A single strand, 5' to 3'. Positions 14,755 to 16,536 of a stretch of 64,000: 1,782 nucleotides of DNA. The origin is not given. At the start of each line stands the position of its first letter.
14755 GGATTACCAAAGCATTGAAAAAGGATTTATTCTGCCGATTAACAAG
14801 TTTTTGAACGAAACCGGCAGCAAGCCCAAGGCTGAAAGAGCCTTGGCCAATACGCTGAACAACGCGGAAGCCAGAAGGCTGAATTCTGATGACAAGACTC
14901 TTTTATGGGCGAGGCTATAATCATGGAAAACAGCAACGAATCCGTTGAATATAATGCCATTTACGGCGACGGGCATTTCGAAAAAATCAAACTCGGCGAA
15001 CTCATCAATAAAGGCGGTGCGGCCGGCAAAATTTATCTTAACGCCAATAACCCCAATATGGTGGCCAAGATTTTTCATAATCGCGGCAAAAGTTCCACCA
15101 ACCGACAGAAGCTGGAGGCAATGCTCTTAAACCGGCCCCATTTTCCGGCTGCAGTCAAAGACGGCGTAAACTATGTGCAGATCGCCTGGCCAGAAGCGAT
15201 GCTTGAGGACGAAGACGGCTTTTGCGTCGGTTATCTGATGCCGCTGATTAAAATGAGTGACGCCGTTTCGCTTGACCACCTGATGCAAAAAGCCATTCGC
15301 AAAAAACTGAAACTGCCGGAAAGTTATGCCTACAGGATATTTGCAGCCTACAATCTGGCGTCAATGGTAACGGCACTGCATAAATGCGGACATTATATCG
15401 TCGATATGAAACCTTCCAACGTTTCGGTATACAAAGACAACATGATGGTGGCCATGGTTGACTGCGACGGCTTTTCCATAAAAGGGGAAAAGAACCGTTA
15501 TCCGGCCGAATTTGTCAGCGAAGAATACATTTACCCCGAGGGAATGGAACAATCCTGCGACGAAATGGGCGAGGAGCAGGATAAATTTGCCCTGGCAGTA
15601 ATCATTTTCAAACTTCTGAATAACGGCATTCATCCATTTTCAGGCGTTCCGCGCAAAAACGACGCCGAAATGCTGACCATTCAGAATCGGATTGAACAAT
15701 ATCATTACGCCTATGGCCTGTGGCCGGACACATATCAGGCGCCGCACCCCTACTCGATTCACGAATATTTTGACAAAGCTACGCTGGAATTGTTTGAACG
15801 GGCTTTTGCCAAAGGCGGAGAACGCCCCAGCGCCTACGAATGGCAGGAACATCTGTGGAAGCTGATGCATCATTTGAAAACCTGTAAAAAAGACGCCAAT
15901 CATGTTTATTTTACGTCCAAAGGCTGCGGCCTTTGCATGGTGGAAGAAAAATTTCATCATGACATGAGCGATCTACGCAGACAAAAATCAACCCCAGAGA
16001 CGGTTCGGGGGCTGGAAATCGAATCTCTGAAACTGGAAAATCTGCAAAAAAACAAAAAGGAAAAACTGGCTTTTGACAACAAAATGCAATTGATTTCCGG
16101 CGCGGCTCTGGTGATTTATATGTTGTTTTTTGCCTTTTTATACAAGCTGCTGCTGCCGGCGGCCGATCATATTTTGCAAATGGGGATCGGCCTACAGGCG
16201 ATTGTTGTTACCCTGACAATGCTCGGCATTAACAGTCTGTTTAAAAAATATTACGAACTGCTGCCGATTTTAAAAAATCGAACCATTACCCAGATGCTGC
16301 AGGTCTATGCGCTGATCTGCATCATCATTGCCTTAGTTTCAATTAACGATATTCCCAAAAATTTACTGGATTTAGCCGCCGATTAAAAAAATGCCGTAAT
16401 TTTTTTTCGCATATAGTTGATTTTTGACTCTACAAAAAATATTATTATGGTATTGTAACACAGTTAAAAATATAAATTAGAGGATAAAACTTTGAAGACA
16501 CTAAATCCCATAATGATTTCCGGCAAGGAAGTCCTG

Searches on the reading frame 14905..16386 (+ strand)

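Call 6: search_protein_families(library=ncbifam, proteins=[window:14905-16386:+], max_evalue=0.01)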
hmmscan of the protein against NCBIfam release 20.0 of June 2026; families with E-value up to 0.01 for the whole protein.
window:14905-16386:+ (493 aa): 2 families
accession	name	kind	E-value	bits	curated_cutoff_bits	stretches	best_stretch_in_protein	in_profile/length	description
NF038150.1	lanthi_synth_IV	equivalog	1.1e-07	30.6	650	1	122-248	279-399/851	class IV lanthionine synthetase LanL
NF038151.1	lanthi_synth_III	equivalog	0.00013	20.5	575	1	148-252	342-436/833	class III lanthionine synthetase LanKC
